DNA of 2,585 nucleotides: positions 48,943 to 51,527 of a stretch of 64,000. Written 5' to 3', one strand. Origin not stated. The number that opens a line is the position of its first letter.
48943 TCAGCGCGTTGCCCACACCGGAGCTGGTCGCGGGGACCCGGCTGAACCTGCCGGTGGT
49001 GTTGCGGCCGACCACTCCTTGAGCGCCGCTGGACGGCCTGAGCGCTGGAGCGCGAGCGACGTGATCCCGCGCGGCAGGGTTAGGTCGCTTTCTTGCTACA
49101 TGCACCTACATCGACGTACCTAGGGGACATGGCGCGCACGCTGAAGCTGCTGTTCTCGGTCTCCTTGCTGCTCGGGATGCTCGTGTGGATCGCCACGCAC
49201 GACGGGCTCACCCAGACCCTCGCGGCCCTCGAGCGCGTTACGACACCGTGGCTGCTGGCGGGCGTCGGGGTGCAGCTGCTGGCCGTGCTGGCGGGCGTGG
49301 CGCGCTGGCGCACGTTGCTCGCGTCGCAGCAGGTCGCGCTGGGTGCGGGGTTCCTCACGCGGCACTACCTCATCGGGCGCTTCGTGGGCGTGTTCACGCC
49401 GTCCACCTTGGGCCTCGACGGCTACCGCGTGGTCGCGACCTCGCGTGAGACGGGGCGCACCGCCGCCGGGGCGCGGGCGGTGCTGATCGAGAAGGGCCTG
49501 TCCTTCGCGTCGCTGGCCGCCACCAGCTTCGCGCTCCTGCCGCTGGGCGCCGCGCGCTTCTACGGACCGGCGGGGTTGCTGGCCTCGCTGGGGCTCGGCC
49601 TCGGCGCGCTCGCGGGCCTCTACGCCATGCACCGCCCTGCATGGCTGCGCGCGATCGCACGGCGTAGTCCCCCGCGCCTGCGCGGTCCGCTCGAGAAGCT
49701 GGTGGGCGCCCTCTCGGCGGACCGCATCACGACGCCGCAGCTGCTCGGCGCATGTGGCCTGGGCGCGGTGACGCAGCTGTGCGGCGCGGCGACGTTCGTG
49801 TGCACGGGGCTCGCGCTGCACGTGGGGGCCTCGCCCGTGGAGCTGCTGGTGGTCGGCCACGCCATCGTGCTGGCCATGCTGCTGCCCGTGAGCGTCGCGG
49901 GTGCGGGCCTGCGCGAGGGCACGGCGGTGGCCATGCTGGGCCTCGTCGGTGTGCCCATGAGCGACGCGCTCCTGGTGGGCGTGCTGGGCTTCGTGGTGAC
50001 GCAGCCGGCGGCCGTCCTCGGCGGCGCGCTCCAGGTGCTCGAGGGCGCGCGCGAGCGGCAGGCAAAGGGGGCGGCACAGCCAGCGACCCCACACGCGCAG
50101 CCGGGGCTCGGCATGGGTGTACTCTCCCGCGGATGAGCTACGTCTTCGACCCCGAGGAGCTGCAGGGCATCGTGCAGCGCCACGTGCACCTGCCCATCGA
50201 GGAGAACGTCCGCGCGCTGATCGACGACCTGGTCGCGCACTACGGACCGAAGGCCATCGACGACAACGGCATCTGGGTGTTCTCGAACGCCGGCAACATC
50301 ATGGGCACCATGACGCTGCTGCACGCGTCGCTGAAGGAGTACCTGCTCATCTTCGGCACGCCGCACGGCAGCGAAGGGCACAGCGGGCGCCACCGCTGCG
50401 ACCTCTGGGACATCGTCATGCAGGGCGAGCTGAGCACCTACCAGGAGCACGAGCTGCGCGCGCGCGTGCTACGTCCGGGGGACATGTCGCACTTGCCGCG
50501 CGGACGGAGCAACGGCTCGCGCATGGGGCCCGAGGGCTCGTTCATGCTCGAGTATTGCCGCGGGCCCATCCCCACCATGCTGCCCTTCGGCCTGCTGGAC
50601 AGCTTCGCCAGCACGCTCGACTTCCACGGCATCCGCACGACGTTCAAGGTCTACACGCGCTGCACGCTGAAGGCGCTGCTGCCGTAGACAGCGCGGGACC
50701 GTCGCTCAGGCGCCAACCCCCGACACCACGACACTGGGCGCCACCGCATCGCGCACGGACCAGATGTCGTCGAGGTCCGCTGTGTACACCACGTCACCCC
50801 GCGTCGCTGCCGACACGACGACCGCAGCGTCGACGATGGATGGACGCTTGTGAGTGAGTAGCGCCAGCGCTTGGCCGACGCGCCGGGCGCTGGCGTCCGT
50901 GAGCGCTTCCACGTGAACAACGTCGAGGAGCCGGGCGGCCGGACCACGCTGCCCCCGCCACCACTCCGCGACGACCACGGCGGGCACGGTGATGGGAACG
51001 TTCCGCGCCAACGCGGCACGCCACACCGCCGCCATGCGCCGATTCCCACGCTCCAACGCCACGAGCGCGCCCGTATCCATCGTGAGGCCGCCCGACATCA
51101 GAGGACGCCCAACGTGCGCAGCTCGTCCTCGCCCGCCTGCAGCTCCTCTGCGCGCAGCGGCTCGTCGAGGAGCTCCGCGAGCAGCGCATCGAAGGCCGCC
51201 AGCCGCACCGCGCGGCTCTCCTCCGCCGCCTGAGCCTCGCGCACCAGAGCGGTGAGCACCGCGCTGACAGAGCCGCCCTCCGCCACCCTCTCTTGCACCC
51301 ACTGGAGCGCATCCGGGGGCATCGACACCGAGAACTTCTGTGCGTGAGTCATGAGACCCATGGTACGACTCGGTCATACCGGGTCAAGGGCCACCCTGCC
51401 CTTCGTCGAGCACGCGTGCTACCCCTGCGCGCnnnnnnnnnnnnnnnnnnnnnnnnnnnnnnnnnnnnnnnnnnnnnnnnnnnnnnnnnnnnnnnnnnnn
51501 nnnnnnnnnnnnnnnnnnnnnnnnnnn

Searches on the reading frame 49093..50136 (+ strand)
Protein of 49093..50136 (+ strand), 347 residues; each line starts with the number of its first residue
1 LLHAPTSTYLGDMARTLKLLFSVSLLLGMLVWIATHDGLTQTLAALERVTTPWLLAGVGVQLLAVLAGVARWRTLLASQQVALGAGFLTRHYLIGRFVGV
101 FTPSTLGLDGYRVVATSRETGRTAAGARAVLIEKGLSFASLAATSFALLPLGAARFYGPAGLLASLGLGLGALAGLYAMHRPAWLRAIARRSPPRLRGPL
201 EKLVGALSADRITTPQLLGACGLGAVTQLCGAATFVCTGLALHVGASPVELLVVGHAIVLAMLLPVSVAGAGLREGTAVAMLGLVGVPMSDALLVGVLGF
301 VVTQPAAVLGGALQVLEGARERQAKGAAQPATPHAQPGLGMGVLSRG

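Call 3: search_protein_families(library=pfam, proteins=[window:49093-50136:+], max_evalue=0.01)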
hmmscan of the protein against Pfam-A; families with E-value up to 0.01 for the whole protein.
window:49093-50136:+ (347 aa): 1 family
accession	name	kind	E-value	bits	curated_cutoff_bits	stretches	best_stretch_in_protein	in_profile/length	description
PF03706.18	LPG_synthase_TM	-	6.1e-28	98.6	33.4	1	21-308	3-300/302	Lysylphosphatidylglycerol synthase TM region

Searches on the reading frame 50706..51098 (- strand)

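Call 58: search_protein_families(library=pfam, proteins=[window:50706-51098:-], max_evalue=0.01)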
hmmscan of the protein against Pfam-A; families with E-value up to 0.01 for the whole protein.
window:50706-51098:- (130 aa): 1 family
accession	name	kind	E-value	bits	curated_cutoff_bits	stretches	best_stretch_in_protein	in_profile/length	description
PF01850.27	PIN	-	0.00041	21.4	23.6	1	8-110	4-113/120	PIN domain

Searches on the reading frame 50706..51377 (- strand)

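Call 3: search_protein_families(library=pfam, proteins=[window:50706-51377:-], max_evalue=0.01)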
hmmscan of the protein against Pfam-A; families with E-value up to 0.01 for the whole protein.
window:50706-51377:- (223 aa): 1 family
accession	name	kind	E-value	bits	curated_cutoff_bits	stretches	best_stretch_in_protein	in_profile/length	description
PF01850.27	PIN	-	0.0021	19.1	23.6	1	101-203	4-113/120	PIN domain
